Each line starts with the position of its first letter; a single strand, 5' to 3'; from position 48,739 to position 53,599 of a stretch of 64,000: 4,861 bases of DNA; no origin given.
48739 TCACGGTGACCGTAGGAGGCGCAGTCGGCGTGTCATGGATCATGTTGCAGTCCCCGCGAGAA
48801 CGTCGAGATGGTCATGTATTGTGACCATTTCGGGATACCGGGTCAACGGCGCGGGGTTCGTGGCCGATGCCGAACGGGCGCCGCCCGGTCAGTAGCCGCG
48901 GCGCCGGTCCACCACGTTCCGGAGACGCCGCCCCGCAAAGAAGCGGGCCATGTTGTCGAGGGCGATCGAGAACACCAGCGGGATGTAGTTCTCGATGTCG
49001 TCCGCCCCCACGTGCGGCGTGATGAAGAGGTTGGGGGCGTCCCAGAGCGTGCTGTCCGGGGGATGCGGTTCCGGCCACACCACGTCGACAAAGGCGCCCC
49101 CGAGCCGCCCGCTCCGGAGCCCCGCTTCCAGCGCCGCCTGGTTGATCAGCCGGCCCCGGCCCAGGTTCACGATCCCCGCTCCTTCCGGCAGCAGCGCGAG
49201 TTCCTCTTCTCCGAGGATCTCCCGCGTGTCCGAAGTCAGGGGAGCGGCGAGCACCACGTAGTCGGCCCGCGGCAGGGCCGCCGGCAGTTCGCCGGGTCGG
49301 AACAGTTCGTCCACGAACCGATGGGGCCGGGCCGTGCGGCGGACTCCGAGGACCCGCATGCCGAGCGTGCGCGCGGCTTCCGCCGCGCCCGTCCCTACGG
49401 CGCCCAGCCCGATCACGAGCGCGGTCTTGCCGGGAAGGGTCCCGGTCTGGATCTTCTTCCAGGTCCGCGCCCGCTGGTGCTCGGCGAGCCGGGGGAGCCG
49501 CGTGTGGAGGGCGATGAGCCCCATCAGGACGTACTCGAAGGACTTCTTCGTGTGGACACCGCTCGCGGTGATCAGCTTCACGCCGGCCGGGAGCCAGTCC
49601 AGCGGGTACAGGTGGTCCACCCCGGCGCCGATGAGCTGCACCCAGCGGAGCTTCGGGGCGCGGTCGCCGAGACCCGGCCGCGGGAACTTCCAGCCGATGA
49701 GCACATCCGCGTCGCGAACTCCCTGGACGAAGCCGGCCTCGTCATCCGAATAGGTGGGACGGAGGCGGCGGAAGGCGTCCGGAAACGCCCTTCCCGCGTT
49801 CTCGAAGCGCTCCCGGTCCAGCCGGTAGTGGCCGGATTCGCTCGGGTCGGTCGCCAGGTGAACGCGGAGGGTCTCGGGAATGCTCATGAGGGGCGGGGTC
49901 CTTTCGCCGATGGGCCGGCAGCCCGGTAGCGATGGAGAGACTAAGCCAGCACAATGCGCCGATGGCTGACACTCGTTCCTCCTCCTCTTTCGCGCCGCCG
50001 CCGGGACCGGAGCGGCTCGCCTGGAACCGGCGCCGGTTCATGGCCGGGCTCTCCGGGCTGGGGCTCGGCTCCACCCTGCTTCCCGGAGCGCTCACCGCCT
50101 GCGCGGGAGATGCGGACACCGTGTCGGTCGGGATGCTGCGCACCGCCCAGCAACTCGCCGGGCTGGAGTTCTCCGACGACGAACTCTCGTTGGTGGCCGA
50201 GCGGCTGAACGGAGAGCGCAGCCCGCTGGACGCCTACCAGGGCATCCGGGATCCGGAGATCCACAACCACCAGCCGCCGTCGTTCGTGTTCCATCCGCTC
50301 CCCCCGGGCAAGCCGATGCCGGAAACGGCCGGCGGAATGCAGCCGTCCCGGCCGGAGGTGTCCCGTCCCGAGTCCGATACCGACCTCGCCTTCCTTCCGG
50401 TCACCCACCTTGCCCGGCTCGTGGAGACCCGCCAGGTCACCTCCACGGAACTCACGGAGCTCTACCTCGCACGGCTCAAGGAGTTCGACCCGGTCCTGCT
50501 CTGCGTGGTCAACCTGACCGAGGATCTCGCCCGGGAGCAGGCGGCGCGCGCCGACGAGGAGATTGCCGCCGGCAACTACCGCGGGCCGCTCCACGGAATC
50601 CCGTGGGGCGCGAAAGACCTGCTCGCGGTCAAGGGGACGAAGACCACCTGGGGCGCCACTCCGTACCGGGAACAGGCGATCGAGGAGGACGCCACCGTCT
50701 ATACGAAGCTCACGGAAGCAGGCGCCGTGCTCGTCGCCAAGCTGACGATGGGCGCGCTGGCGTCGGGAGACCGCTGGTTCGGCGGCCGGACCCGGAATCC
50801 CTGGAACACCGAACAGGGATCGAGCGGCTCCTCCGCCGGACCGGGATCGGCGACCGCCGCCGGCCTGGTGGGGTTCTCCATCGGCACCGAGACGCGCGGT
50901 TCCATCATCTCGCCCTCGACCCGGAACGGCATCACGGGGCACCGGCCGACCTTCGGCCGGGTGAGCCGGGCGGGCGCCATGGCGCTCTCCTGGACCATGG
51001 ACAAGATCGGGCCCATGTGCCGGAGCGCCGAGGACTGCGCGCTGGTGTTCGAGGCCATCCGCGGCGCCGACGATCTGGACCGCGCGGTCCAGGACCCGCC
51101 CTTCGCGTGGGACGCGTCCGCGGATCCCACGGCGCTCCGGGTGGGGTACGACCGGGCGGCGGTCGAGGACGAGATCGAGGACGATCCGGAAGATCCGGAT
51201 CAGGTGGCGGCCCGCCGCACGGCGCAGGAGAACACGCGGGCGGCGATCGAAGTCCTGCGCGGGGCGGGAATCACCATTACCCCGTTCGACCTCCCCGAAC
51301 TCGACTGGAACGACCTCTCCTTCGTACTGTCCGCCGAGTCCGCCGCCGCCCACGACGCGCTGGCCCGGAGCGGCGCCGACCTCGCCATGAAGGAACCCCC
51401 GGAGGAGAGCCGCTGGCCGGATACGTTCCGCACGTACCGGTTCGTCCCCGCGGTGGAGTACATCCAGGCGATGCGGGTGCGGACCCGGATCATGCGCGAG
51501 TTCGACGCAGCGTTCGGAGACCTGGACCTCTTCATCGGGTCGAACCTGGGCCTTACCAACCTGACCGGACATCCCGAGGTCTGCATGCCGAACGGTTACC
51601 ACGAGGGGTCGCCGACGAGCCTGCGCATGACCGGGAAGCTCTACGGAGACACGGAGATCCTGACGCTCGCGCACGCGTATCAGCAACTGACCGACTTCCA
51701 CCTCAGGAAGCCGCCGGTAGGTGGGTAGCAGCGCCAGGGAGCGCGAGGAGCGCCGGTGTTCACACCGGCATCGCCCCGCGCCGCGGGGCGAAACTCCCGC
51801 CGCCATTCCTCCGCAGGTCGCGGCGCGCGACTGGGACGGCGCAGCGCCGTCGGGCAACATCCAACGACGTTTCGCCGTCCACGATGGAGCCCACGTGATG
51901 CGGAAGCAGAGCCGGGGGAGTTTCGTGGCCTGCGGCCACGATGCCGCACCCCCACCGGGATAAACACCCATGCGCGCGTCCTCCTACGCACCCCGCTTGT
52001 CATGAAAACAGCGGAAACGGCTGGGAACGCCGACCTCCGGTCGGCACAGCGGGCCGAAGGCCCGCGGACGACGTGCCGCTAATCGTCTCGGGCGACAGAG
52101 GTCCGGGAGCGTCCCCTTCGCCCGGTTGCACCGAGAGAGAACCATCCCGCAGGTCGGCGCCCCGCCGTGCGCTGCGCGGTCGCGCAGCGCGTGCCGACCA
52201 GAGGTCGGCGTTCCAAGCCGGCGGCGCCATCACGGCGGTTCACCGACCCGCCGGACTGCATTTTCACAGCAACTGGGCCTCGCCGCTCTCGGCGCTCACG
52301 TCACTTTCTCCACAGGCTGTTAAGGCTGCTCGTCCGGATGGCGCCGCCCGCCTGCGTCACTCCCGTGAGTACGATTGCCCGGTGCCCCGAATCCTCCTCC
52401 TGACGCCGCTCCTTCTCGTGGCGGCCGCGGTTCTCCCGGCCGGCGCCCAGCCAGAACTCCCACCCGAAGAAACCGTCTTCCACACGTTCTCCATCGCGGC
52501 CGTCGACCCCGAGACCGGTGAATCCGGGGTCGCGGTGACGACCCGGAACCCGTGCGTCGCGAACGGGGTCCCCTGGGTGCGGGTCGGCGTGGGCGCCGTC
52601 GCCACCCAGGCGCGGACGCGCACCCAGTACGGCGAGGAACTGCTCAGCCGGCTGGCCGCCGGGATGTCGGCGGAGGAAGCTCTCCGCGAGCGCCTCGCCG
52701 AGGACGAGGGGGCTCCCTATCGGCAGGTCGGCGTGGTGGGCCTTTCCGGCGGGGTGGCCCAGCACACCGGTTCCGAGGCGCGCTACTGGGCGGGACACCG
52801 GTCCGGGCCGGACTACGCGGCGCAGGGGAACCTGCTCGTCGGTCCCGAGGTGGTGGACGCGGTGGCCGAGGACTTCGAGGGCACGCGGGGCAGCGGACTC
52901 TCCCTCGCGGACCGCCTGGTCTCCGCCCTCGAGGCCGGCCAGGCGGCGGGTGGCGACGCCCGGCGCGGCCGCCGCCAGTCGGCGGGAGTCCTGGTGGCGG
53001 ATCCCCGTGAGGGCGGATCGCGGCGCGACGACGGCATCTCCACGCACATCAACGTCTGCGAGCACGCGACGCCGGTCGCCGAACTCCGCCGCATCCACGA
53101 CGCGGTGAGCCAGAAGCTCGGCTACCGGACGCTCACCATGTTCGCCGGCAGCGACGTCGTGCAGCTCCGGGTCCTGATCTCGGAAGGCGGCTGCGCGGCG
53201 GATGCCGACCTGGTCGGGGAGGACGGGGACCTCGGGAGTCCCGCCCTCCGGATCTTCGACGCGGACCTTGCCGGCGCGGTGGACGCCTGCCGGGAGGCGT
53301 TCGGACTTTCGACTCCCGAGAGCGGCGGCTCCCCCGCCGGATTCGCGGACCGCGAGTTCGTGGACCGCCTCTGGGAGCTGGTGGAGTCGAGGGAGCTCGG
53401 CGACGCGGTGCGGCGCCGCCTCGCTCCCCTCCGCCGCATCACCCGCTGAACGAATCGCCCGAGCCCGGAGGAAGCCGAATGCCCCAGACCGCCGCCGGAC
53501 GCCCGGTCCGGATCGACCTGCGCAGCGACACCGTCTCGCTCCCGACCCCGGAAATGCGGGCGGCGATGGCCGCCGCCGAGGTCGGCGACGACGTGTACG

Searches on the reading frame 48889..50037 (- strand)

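Call 9: search_protein_families(library=pfam, proteins=[window:48889-50037:-], max_evalue=0.0001)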
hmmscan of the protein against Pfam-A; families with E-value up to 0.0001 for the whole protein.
window:48889-50037:- (382 aa): 2 families
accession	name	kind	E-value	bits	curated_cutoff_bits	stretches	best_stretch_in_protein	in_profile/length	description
PF02826.25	2-Hacid_dh_C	-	2.2e-45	154.6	25.1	1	172-344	2-178/178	D-isomer specific 2-hydroxyacid dehydrogenase, NAD binding domain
PF00670.27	AdoHcyase_NAD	-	6.3e-05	23.6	27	0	201-230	21-50/162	S-adenosyl-L-homocysteine hydrolase, NAD binding domain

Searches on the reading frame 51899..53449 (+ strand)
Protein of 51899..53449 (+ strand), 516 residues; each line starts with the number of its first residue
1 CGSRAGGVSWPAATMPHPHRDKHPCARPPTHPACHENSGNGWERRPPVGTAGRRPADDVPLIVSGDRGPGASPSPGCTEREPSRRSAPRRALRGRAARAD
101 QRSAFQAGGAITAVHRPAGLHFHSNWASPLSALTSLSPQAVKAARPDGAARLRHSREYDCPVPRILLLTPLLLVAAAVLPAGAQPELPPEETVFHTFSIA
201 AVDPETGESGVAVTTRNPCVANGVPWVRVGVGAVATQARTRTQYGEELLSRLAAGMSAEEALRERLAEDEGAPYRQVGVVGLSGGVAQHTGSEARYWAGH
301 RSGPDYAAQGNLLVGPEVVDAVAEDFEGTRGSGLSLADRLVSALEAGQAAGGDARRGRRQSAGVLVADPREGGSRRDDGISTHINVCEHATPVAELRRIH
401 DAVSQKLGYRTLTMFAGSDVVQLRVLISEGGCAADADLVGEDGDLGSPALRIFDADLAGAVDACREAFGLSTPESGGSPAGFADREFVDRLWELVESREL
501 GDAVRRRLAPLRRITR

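Call 9: search_protein_families(library=pfam, proteins=[window:51899-53449:+], max_evalue=0.0001)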
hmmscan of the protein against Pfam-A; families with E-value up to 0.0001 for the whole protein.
window:51899-53449:+ (516 aa): 1 family
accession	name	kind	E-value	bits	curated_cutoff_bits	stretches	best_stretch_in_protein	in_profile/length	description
PF06267.17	DUF1028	-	1e-61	208.6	26.2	1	196-396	1-193/193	Family of unknown function (DUF1028)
